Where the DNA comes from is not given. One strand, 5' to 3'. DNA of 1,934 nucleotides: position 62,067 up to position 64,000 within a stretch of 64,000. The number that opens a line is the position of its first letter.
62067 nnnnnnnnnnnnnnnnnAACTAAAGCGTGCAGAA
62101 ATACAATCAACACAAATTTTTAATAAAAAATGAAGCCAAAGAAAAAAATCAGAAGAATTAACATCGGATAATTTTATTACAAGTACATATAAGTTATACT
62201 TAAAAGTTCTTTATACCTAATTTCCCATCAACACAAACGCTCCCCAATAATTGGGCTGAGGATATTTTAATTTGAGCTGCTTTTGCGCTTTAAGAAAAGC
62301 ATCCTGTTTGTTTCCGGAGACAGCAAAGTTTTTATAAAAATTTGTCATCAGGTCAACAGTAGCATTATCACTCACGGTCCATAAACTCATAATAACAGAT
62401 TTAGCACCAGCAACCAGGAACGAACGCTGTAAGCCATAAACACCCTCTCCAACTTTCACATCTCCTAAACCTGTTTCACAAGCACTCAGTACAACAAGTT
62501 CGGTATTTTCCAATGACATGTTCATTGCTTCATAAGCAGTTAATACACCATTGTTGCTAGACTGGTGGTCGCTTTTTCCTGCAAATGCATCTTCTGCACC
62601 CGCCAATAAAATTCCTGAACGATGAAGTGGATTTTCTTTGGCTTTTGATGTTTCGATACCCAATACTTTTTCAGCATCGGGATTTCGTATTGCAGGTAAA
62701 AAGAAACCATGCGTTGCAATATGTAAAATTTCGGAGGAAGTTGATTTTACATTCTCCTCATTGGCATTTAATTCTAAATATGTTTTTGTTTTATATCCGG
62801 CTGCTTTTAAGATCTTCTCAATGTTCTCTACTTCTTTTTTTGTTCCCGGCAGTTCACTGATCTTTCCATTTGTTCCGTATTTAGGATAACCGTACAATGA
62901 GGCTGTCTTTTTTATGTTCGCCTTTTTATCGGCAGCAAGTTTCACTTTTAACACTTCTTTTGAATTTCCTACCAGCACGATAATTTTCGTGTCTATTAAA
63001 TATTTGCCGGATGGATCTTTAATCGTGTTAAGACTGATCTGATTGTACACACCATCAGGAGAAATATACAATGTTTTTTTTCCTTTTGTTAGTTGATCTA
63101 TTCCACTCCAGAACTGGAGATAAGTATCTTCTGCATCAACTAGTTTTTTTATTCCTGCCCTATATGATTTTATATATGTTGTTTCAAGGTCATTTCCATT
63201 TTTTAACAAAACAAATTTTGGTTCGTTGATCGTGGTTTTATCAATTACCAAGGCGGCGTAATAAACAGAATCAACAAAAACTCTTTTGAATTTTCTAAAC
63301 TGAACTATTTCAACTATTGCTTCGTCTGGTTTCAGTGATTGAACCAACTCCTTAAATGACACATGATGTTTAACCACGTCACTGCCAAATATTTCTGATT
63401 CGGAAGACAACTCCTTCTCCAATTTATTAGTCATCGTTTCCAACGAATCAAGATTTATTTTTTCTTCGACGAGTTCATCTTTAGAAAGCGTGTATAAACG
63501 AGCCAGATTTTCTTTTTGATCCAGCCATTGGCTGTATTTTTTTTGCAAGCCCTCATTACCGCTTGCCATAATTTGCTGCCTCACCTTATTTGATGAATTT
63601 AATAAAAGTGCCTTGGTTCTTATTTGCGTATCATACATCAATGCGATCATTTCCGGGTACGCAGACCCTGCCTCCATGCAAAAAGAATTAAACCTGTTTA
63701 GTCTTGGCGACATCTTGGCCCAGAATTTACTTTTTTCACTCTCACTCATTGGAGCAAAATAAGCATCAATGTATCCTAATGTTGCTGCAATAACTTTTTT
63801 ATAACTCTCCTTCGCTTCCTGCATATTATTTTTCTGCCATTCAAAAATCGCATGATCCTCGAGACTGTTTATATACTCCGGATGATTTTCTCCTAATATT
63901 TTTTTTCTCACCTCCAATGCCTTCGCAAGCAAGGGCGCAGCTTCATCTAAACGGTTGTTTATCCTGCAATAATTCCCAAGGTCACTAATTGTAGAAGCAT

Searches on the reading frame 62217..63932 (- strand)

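Call 6: search_protein_families(library=pfam, proteins=[window:62217-63932:-], max_evalue=0.1)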
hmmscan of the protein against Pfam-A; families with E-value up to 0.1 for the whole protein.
window:62217-63932:- (571 aa): 4 families
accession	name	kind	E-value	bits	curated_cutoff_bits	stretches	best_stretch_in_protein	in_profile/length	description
PF12770.12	CHAT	-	3.4e-59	201.1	24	1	283-571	22-289/289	CHAT domain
PF13424.12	TPR_12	-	8.1e-06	26.4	30.1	1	2-50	26-74/77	Tetratricopeptide repeat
PF13374.12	TPR_10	-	0.0012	19.2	27.5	1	1-19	24-42/42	Tetratricopeptide repeat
PF11932.13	DUF3450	-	0.051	13.3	32.6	1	111-177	18-83/241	Protein of unknown function (DUF3450)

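Call 7: search_protein_families(library=ncbifam, proteins=[window:62217-63932:-], max_evalue=0.1)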
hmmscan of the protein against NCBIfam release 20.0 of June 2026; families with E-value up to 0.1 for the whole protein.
window:62217-63932:- (571 aa): 0 families
